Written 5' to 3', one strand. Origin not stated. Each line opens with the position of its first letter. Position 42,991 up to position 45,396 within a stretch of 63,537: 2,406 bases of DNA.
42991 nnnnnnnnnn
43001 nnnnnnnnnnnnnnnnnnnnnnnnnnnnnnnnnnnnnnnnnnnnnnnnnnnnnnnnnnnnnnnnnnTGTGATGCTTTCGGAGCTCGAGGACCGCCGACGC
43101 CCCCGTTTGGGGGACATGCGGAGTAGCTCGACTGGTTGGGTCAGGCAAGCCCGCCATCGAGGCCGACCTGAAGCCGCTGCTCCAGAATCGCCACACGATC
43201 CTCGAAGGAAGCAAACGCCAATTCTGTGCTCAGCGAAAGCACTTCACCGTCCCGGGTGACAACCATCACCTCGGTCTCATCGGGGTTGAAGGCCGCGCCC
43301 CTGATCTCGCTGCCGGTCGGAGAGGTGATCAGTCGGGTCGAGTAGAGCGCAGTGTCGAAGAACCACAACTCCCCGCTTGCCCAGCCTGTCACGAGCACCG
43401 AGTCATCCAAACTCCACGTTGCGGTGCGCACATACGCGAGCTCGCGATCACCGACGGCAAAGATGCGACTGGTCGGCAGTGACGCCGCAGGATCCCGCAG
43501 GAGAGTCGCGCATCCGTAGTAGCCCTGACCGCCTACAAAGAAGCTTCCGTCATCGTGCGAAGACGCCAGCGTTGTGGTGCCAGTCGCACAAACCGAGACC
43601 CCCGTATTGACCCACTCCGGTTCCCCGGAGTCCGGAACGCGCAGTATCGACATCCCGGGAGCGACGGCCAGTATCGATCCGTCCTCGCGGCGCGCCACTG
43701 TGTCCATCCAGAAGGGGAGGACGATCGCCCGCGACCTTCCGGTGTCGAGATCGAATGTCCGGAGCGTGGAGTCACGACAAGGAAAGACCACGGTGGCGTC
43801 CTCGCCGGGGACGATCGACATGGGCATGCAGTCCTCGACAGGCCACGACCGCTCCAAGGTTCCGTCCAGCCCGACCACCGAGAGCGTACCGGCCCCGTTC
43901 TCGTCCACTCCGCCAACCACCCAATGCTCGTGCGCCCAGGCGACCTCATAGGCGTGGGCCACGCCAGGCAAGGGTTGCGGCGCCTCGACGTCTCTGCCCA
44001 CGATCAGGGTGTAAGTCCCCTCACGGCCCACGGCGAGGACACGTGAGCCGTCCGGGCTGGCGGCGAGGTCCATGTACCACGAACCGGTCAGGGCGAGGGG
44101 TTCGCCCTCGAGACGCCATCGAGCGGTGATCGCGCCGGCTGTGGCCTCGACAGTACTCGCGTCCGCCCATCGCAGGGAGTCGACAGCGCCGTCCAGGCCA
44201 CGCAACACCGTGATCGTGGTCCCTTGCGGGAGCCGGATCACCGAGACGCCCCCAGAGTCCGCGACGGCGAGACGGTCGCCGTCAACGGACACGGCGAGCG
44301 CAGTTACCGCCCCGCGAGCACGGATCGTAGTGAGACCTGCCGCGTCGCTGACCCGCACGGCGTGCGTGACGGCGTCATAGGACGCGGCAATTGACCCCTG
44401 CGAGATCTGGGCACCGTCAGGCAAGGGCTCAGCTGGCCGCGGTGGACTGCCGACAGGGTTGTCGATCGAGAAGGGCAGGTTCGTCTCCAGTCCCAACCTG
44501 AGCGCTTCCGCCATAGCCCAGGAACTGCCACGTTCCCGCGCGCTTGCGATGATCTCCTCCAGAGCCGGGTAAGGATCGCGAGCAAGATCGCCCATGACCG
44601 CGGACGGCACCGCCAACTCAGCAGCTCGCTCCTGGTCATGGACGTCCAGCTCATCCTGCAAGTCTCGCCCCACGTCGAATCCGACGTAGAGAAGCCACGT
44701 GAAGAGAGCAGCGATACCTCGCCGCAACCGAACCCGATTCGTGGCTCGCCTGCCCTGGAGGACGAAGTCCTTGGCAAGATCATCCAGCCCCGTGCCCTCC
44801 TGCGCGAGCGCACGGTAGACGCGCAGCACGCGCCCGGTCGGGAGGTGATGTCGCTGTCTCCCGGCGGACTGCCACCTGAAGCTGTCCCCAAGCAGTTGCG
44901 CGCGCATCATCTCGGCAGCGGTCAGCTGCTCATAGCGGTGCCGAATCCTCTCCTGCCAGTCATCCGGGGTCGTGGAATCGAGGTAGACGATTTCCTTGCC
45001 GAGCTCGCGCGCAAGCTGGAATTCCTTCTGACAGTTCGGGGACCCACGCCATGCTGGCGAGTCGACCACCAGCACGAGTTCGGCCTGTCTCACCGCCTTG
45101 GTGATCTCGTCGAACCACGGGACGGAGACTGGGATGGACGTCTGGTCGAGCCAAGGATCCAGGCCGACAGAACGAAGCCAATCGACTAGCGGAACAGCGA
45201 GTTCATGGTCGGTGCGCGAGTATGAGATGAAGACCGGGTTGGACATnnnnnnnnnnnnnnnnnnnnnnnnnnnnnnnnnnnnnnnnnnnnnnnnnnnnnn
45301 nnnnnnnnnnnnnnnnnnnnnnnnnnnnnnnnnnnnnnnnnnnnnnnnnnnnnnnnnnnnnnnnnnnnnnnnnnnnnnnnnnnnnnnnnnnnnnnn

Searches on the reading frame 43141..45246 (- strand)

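Call 85: search_protein_families(library=pfam, proteins=[window:43141-45246:-], max_evalue=0.05)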
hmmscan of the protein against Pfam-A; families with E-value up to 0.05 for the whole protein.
window:43141-45246:- (701 aa): 8 families
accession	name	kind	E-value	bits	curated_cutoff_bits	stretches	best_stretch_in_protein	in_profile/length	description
PF13676.11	TIR_2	-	3.6e-17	63.4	28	1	5-81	1-77/122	TIR domain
PF12894.13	ANAPC4_WD40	-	2e-05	25.2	22.9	0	310-362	37-90/91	Anaphase-promoting complex subunit 4 WD40 domain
PF24817.1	WD40_WDHD1_1st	-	3.3e-05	23.7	109.9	0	605-669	224-289/291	WDHD1 first WD40 domain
PF25174.1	Beta-prop_THOC3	-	5.9e-05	22.6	305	0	312-424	3-124/272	THOC3 beta-propeller domain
PF23414.1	Beta-prop_EML_2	-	0.0007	19.5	90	0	606-671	42-107/266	Echinoderm microtubule-associated protein second beta-propeller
PF00400.38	WD40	-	0.0043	18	27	0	310-332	9-33/39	WD domain, G-beta repeat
PF25173.1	Beta-prop_WDR3_1st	-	0.0085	16.2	154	0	309-365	27-84/184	WDR3 first beta-propeller domain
PF25172.1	Beta-prop_WDR3_2nd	-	0.028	14.1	140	0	297-372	25-100/293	WDR3 second beta-propeller domain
